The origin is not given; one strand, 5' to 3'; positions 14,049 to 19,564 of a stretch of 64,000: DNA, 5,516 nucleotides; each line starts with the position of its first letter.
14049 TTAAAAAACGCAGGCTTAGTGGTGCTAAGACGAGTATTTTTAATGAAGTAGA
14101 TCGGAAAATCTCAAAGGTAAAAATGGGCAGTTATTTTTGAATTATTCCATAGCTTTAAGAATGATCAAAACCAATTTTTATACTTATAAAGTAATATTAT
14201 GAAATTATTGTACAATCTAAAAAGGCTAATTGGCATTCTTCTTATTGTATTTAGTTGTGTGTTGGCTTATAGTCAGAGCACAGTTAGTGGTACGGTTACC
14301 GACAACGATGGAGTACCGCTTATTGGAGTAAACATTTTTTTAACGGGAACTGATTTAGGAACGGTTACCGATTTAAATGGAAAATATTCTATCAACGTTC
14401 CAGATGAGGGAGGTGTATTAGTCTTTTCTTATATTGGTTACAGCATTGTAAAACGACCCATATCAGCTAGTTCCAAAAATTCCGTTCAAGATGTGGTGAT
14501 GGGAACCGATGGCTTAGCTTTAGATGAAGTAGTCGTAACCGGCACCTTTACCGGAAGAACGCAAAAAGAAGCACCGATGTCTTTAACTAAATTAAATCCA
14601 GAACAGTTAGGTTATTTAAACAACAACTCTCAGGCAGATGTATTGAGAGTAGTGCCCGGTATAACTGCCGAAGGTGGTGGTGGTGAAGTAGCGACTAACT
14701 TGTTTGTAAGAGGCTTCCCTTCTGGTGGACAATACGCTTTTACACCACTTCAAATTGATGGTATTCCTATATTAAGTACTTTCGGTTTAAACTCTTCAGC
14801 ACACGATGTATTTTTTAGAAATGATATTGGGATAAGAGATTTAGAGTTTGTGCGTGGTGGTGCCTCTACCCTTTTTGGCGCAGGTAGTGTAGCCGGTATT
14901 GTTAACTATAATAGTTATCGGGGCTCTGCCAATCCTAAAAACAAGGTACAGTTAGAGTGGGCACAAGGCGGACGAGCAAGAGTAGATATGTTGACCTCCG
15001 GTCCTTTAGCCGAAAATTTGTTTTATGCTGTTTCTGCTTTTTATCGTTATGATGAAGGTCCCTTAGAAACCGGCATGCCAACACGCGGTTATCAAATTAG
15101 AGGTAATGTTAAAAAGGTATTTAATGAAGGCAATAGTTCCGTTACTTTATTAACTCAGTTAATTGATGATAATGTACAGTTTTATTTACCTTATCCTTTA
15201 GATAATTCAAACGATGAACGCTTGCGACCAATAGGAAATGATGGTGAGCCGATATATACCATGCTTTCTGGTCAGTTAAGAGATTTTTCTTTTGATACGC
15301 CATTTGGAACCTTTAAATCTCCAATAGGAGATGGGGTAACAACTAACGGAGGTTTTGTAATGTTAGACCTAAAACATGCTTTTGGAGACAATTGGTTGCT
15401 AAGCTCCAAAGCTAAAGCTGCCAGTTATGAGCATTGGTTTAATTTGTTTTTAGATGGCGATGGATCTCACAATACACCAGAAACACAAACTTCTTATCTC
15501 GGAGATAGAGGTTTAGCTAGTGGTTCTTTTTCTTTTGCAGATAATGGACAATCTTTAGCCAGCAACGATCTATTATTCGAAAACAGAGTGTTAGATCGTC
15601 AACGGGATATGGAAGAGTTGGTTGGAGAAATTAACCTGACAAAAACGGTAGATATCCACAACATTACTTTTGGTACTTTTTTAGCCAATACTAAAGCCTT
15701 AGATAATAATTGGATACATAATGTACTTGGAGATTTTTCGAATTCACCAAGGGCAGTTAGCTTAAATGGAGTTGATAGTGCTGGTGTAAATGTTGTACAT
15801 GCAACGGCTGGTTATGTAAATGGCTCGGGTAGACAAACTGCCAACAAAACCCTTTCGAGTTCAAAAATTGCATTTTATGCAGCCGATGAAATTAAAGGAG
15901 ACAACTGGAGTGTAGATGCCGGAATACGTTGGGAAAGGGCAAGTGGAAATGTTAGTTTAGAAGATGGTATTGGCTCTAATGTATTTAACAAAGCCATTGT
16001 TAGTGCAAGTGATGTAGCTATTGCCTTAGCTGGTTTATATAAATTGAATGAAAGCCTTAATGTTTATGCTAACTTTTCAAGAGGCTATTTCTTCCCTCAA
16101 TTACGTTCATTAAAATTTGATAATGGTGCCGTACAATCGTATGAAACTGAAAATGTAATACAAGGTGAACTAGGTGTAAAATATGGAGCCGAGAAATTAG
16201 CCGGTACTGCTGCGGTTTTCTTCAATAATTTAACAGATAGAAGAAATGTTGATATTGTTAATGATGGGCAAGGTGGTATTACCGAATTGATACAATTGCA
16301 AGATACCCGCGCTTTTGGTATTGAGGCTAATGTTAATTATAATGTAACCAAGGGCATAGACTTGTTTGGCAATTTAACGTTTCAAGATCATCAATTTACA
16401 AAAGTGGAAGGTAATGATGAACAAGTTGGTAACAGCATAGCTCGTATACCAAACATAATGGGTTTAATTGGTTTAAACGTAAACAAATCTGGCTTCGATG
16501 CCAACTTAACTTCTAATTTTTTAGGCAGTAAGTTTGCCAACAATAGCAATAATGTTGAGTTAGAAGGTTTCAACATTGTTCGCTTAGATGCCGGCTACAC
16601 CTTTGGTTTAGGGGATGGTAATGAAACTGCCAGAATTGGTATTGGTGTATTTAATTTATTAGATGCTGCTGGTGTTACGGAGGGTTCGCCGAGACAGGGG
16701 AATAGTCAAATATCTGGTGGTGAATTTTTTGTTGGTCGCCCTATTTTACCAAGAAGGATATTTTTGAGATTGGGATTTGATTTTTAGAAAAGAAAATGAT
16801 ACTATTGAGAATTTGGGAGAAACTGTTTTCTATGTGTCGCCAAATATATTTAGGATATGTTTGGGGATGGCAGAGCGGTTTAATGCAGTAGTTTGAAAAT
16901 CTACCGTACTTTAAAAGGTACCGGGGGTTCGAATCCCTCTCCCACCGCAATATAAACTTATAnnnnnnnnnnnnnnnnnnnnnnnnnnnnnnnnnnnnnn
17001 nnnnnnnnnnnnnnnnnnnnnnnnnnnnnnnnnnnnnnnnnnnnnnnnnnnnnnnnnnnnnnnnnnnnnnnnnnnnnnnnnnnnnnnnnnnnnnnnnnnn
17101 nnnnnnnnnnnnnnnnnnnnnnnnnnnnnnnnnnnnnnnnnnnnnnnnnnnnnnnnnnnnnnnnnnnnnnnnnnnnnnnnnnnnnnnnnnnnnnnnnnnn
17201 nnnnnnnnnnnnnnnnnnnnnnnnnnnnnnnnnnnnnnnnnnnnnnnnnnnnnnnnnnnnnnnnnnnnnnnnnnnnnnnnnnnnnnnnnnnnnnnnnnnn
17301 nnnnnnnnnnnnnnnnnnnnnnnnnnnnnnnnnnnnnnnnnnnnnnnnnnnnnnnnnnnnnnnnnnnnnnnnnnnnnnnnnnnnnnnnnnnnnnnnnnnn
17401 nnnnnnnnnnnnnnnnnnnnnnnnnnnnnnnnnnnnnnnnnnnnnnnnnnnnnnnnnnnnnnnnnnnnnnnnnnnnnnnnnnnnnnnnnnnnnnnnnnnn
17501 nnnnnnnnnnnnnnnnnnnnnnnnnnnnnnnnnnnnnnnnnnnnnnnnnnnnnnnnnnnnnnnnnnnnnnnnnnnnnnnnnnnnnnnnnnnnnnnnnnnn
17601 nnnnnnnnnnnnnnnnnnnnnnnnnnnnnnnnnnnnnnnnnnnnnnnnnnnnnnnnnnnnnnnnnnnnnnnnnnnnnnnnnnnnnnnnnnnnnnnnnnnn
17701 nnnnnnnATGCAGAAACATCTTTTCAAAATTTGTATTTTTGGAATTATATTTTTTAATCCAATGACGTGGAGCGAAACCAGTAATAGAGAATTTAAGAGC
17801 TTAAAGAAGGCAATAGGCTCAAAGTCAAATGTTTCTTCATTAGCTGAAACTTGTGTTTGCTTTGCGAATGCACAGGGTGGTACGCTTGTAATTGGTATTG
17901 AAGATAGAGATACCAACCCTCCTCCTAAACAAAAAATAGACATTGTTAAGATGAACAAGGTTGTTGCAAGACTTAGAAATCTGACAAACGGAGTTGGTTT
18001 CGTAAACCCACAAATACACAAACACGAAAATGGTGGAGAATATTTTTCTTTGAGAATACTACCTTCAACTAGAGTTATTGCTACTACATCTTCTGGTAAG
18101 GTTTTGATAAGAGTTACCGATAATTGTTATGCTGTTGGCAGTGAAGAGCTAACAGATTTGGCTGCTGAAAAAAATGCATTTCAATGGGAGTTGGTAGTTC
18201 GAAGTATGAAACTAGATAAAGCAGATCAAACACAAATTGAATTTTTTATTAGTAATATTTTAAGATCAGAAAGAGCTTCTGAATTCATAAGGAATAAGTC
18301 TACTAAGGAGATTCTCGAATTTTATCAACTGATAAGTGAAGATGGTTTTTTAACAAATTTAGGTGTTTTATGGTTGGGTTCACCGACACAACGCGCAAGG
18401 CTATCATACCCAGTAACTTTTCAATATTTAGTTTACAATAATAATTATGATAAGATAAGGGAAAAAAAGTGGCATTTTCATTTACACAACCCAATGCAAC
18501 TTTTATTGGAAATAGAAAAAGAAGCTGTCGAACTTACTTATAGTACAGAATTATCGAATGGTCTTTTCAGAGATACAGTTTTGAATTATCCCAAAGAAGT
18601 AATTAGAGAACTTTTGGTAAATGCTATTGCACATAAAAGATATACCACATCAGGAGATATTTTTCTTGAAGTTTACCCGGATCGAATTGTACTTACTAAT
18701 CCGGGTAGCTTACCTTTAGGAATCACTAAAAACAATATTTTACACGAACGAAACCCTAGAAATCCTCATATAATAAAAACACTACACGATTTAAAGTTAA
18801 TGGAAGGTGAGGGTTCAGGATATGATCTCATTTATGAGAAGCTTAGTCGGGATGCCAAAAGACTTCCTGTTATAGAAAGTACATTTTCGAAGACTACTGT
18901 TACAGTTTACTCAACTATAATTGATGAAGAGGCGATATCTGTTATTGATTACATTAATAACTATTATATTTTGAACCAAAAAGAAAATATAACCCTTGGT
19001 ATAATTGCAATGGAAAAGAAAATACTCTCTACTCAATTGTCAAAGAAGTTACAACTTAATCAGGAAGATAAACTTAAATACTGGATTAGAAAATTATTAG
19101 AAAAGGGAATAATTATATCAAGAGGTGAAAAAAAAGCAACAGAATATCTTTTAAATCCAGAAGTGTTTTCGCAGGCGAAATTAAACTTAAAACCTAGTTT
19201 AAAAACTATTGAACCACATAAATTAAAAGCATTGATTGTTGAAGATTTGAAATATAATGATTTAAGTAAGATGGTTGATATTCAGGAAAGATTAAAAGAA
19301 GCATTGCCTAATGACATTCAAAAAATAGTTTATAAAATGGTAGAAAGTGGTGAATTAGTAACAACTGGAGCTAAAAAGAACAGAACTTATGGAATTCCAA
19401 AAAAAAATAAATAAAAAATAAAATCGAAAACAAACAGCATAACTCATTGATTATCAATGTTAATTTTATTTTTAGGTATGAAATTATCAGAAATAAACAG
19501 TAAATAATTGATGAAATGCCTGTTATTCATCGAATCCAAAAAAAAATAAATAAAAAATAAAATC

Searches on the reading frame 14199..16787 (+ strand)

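Call 46: search_protein_families(library=pfam, proteins=[window:14199-16787:+], max_evalue=0.00001)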
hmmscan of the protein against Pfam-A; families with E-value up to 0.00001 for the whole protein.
window:14199-16787:+ (862 aa): 4 families
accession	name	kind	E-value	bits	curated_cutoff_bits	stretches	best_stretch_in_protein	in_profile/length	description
PF00593.30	TonB_dep_Rec_b-barrel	-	4.6e-27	96.4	27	1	341-820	33-436/436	TonB dependent receptor-like, beta-barrel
PF13715.12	CarbopepD_reg_2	-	1.2e-18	67.4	32.2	1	29-113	1-88/88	CarboxypepD_reg-like domain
PF07715.20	Plug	-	1.1e-14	55.3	23.9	1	122-234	2-107/107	TonB-dependent Receptor Plug Domain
PF13620.12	CarboxypepD_reg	-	3.3e-10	40.6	32.3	1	28-100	1-80/82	Carboxypeptidase regulatory-like domain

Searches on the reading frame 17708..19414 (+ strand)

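Call 46: search_protein_families(library=pfam, proteins=[window:17708-19414:+], max_evalue=0.00001)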
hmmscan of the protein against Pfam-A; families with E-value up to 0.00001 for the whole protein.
window:17708-19414:+ (568 aa): 2 families
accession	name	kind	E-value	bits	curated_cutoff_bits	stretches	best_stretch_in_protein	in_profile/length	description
PF13749.12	HATPase_c_4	-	6.5e-16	58.6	26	1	317-399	3-88/89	Putative ATP-dependent DNA helicase recG C-terminal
PF04326.19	SLFN_AlbA_2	-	1.8e-11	45.1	25.3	1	23-142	1-116/118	Schlafen, AlbA_2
